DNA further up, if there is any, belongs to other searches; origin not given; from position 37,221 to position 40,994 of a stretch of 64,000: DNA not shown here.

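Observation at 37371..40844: HKD-SNF2 fusion with a CxxC-x10-CxxC insert and an unassigned ~290-aa C-terminal region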

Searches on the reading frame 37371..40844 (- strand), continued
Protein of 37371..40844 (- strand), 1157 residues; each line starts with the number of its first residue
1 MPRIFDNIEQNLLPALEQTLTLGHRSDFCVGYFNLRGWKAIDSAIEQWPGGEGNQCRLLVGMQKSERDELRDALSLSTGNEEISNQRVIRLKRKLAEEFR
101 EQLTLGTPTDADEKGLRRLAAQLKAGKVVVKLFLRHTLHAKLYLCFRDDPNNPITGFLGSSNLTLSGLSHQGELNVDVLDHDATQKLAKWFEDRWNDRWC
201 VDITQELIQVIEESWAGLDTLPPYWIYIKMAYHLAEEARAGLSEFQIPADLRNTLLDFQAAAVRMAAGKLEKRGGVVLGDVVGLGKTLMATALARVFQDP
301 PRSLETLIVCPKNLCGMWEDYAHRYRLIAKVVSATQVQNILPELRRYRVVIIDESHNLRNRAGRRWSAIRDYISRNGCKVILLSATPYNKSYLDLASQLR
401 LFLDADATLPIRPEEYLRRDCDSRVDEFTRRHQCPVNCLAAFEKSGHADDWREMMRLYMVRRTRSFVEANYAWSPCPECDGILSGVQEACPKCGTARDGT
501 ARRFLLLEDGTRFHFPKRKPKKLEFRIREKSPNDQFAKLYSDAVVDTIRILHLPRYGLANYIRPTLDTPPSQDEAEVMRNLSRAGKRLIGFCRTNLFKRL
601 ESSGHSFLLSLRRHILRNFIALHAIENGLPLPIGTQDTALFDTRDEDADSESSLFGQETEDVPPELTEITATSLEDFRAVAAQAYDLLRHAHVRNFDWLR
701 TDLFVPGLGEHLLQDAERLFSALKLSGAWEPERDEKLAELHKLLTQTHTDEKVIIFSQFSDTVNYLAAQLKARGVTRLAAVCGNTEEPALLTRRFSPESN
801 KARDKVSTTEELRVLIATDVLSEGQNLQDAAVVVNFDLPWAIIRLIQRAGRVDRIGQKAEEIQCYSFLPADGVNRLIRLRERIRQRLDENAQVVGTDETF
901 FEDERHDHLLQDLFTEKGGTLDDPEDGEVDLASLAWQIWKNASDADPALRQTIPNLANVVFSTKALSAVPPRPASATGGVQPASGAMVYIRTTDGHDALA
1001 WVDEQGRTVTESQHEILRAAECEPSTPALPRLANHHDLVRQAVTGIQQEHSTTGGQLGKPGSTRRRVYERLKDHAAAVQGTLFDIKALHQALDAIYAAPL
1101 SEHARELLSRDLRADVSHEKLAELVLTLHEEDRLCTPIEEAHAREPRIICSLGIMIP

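Call 36: get_annotated_region(hit=H13, flank=7000)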
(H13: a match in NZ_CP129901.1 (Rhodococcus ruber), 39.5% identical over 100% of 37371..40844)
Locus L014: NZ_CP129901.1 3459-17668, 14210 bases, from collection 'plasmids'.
description: Rhodococcus ruber strain Y14 plasmid unnamed2, complete sequence
organism: Rhodococcus ruber (NCBI taxid 1830)
taxonomy: Bacteria; Actinomycetota; Actinomycetes; Mycobacteriales; Nocardiaceae; Rhodococcus; Rhodococcus ruber
host: -; source: soil,bacterial genome; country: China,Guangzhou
typing (MOB-suite, as given by PLSDB): non-mobilizable; replicon rep_cluster_1333
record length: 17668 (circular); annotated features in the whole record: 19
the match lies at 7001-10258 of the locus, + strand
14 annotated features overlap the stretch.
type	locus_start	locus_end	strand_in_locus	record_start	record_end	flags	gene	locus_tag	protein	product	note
CDS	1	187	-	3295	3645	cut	-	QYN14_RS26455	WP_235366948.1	hypothetical protein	-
CDS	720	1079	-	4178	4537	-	-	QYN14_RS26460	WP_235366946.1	hypothetical protein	-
CDS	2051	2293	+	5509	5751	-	-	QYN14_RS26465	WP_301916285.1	hypothetical protein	-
CDS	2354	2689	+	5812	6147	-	-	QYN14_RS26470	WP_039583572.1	hypothetical protein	-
CDS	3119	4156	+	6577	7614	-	-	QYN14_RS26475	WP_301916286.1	hypothetical protein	-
CDS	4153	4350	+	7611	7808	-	-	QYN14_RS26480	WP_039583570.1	hypothetical protein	-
CDS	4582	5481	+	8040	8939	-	-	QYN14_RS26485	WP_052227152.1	replication initiation protein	-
CDS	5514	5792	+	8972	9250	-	-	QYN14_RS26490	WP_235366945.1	helix-turn-helix domain-containing protein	-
CDS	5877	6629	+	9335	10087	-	-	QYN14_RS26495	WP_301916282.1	ParA family protein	-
CDS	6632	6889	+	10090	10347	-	-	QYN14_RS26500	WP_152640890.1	hypothetical protein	-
CDS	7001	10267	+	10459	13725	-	-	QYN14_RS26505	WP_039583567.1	helicase-related protein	-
CDS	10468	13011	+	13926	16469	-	-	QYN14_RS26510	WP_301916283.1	DNA methyltransferase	-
CDS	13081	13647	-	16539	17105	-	-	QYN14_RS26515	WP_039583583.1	recombinase family protein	GO:0006310 - DNA recombination [Evidence IEA]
CDS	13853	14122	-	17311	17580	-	-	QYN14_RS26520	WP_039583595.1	type II toxin-antitoxin system prevent-host-death family antitoxin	GO:0008219 - cell death [Evidence IEA]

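Call 37: get_annotated_region(hit=H2, flank=7000)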
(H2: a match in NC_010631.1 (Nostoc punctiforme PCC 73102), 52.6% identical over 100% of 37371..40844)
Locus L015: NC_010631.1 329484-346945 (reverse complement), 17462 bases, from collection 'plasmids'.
description: Nostoc punctiforme PCC 73102 plasmid pNPUN01, complete sequence
organism: Nostoc punctiforme PCC 73102 (NCBI taxid 63737)
taxonomy: Bacteria; Cyanobacteriota; Cyanophyceae; Nostocales; Nostocaceae; Nostoc; Nostoc punctiforme; Nostoc punctiforme PCC 73102
host: -; source: -; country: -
typing (MOB-suite, as given by PLSDB): conjugative; replicon rep_cluster_317; relaxase MOBF; mating-pair formation MPF_T
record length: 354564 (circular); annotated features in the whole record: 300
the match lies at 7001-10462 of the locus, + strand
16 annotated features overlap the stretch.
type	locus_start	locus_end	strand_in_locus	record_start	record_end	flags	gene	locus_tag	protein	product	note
CDS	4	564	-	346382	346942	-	-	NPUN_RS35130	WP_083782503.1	hypothetical protein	-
CDS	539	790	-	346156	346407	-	-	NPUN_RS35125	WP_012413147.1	hypothetical protein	-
CDS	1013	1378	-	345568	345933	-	-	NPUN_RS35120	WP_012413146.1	hypothetical protein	-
CDS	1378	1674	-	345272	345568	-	-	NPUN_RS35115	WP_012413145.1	hypothetical protein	-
CDS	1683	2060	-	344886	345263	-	-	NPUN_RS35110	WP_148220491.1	hypothetical protein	-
CDS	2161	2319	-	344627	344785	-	-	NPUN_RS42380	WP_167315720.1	hypothetical protein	-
CDS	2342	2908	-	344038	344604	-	-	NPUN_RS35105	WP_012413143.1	hypothetical protein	-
CDS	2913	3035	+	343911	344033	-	-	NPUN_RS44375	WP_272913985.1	hypothetical protein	-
CDS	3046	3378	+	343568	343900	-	-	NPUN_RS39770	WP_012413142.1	hypothetical protein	-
CDS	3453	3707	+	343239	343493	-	-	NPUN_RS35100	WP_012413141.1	helix-turn-helix transcriptional regulator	-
CDS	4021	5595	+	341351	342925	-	-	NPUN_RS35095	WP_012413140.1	hypothetical protein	-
CDS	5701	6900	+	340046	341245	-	-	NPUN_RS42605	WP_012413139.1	hypothetical protein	-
CDS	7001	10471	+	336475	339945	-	-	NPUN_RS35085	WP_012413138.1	helicase-related protein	-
CDS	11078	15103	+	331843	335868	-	-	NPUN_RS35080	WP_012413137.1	RNA-binding domain-containing protein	-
CDS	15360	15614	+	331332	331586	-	-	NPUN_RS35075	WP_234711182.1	hypothetical protein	-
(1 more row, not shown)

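Call 38: search_protein_families(library=pfam, proteins=[L015:11078-15103:+, L010:12132-15434:+, L012:10331-13597:+, L014:10468-13011:+, L013:10285-11859:+], max_evalue=0.001)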
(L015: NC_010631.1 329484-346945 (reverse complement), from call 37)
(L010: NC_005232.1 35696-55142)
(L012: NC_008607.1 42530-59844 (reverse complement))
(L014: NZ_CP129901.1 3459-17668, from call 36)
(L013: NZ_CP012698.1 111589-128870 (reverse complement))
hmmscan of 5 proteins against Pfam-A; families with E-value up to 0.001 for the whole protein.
L015:11078-15103:+ (1341 aa): 6 families
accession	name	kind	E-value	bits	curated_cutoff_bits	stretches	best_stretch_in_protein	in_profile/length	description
PF07669.17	Eco57I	-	2.8e-23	83.3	25.3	2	469-709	2-112/171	Eco57I restriction-modification methylase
PF04326.19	SLFN_AlbA_2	-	8.5e-18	65.4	25.3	1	1180-1322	1-116/118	Schlafen, AlbA_2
PF20473.4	MmeI_Mtase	-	1.6e-08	34.5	27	1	399-495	16-90/259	MmeI, DNA-methyltransferase domain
PF02384.22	N6_Mtase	-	1.1e-07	31.9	20.4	0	394-489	36-99/311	N-6 DNA Methylase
PF25120.1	DUF7814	-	1.8e-06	28.3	27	1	246-333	122-205/228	Domain of unknown function (DUF7814)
PF01170.24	UPF0020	-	0.00046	20.4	22.3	0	399-499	25-108/197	RMKL-like, methyltransferase domain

L010:12132-15434:+ (1100 aa): 3 families
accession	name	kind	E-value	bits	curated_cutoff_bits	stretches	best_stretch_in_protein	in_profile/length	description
PF07669.17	Eco57I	-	4.1e-27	95.8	25.3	1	573-827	1-159/171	Eco57I restriction-modification methylase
PF20473.4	MmeI_Mtase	-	2e-08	34.2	27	1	485-595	11-85/259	MmeI, DNA-methyltransferase domain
PF02384.22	N6_Mtase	-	0.00012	22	20.4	0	748-864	124-242/311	N-6 DNA Methylase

L012:10331-13597:+ (1088 aa): 2 families
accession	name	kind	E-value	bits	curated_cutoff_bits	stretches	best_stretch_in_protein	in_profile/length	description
PF07669.17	Eco57I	-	1.4e-22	81.1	25.3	1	568-807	1-149/171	Eco57I restriction-modification methylase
PF20473.4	MmeI_Mtase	-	2.8e-09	37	27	1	484-600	9-94/259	MmeI, DNA-methyltransferase domain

L014:10468-13011:+ (847 aa): 5 families
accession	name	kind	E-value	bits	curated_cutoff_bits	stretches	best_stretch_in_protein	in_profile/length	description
PF20473.4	MmeI_Mtase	-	9.5e-82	274.5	27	1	265-529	2-253/259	MmeI, DNA-methyltransferase domain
PF20466.3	MmeI_TRD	-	4.3e-63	212.8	27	1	559-763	1-207/207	MmeI, target recognition domain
PF20467.3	MmeI_C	-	4.7e-21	75.3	27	1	764-841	2-79/83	MmeI, C-terminal domain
PF20465.4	MmeI_hel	-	1.1e-16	61.8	27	1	112-189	1-75/75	MmeI, helicase spacer domain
PF07669.17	Eco57I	-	0.00031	21.3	25.3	1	348-482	3-144/171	Eco57I restriction-modification methylase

L013:10285-11859:+ (524 aa): 0 families

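Call 42: find_homologous_proteins(query=L010:8001-11456:+)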
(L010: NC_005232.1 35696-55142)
Query L010:8001-11456:+ (1151 aa): 8000 proteins with E <= 0.001 among 8000 candidates; the best 120 are listed.
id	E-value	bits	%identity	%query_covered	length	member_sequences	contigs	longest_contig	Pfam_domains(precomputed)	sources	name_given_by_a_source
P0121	0.0e+0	2550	97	100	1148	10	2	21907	PF00270.36,PF00176.30,PF13091.13,PF00271.38,PF04851.22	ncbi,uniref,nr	ncbi:helicase-related protein [Synechocystis salina]|uniref:NgoFVII family restriction endonuclease 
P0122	0.0e+0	2189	85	97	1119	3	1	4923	PF00176.30,PF13091.13,PF00271.38,PF04851.22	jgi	jgi:superfamily II DNA or RNA helicase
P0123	0.0e+0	2186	83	100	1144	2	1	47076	PF00270.36,PF00176.30,PF13091.13,PF09565.17,PF00271.38,PF04851.22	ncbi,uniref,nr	ncbi:helicase-related protein [Picosynechococcus sp. PCC 73109]|uniref:helicase-related protein n=1 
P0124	0.0e+0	2141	81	100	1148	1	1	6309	PF00270.36,PF00176.30,PF13091.13,PF00271.38,PF04851.22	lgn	-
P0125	0.0e+0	2136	81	100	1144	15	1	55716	PF00270.36,PF00176.30,PF13091.13,PF00271.38,PF04851.22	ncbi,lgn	-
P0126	0.0e+0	2128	81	100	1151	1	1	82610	PF00270.36,PF00176.30,PF13091.13,PF09565.17,PF00271.38,PF04851.22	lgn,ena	-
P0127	0.0e+0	2117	80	100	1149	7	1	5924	PF00270.36,PF00176.30,PF13091.13,PF09565.17,PF00271.38,PF04851.22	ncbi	ncbi:MAG: helicase-related protein [Microcystaceae cyanobacterium]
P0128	0.0e+0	2115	80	100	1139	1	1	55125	PF00270.36,PF00176.30,PF13091.13,PF00271.38,PF04851.22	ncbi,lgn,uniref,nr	ncbi:helicase-related protein [[Limnothrix rosea] IAM M-220]|uniref:helicase-related protein n=1 Tax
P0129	0.0e+0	2112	80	100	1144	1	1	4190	PF00270.36,PF00176.30,PF13091.13,PF09565.17,PF00271.38,PF04851.22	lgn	-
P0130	0.0e+0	2067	78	100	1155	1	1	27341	PF00270.36,PF00176.30,PF13091.13,PF09565.17,PF00271.38,PF04851.22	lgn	-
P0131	0.0e+0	2039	77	100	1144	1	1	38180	PF00270.36,PF00176.30,PF13091.13,PF09565.17,PF00271.38,PF04851.22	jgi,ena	jgi:superfamily II DNA or RNA helicase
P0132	0.0e+0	2027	75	100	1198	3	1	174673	PF00270.36,PF00176.30,PF13091.13,PF09565.17,PF00271.38,PF04851.22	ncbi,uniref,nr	ncbi:helicase-related protein [Roseofilum capinflatum]|uniref:Phospholipase D-like domain-containing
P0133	0.0e+0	1932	74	100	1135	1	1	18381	PF00176.30,PF13091.13,PF00271.38,PF04851.22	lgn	-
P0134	0.0e+0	1830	70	100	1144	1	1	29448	PF00270.36,PF00176.30,PF13091.13,PF09565.17,PF00271.38,PF04851.22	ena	-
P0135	0.0e+0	1830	70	100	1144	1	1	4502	PF00270.36,PF00176.30,PF13091.13,PF09565.17,PF00271.38,PF04851.22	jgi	jgi:superfamily II DNA or RNA helicase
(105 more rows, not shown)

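Call 47: find_homologous_proteins(query=L014:7001-10267:+)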
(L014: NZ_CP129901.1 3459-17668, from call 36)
Query L014:7001-10267:+ (1088 aa): 7967 proteins with E <= 0.001 among 8000 candidates; the best 120 are listed.
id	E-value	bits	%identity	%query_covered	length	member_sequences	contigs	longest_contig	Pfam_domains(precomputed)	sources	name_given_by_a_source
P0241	0.0e+0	2314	93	100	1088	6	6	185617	PF00270.36,PF00176.30,PF13091.13,PF09565.17,PF00271.38,PF04851.22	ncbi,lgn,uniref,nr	ncbi:helicase-related protein [Prescottella equi]|uniref:helicase-related protein n=1 Tax=Rhodococcu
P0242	0.0e+0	2303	93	100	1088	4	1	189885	PF00270.36,PF00176.30,PF13091.13,PF00271.38,PF04851.22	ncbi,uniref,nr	ncbi:helicase-related protein [Gordonia sp. N1V]|uniref:helicase-related protein n=1 Tax=Gordonia sp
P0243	0.0e+0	2230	90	100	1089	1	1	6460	PF00270.36,PF00176.30,PF13091.13,PF09565.17,PF00271.38,PF04851.22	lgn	-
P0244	0.0e+0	2210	89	100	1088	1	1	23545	PF00270.36,PF00176.30,PF13091.13,PF09565.17,PF00271.38,PF04851.22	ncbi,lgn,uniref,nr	ncbi:helicase-related protein [Gordonia sp. p3-SID1431]|uniref:helicase-related protein n=1 Tax=Gord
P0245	0.0e+0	2178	88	100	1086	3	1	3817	PF00270.36,PF00176.30,PF13091.13,PF09565.17,PF00271.38,PF04851.22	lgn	-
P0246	0.0e+0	2160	86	100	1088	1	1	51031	PF00270.36,PF00176.30,PF13091.13,PF09565.17,PF00271.38,PF04851.22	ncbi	ncbi:helicase-related protein [Nocardia gipuzkoensis]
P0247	0.0e+0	2146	86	100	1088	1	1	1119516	PF00270.36,PF00176.30,PF13091.13,PF09565.17,PF00271.38,PF04851.22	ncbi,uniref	ncbi:helicase-related protein [Nocardia sp. NPDC050793]|uniref:helicase-related protein n=1 Tax=Noca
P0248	0.0e+0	2041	82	100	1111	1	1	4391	PF00270.36,PF00176.30,PF13091.13,PF09565.17,PF00271.38,PF04851.22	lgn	-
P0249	0.0e+0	2038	82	100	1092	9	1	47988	PF00270.36,PF00176.30,PF13091.13,PF09565.17,PF00271.38,PF04851.22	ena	-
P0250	0.0e+0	2032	82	100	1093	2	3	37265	PF00270.36,PF00176.30,PF13091.13,PF09565.17,PF00271.38,PF04851.22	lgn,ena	-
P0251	0.0e+0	2017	82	100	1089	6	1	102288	PF00270.36,PF00176.30,PF13091.13,PF09565.17,PF00271.38,PF04851.22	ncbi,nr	ncbi:helicase-related protein [Rhodococcus pseudokoreensis]|nr:helicase-related protein [Rhodococcus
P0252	0.0e+0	2005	82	100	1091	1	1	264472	PF00270.36,PF00176.30,PF13091.13,PF09565.17,PF00271.38,PF04851.22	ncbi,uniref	ncbi:helicase-related protein [Rhodococcus sp. NPDC060090]|uniref:helicase-related protein n=1 Tax=R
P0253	0.0e+0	1998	81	100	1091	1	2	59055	PF00270.36,PF00176.30,PF13091.13,PF09565.17,PF00271.38,PF04851.22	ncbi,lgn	ncbi:helicase-related protein [Rhodococcus aetherivorans]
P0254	0.0e+0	1995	80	100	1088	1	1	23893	PF00270.36,PF00176.30,PF13091.13,PF09565.17,PF00271.38,PF04851.22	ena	-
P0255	0.0e+0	1993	82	98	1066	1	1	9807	PF00270.36,PF00176.30,PF13091.13,PF09565.17,PF00271.38,PF04851.22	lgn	-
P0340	0.0e+0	1552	66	100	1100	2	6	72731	PF00176.30,PF13091.13,PF00271.38,PF04851.22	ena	-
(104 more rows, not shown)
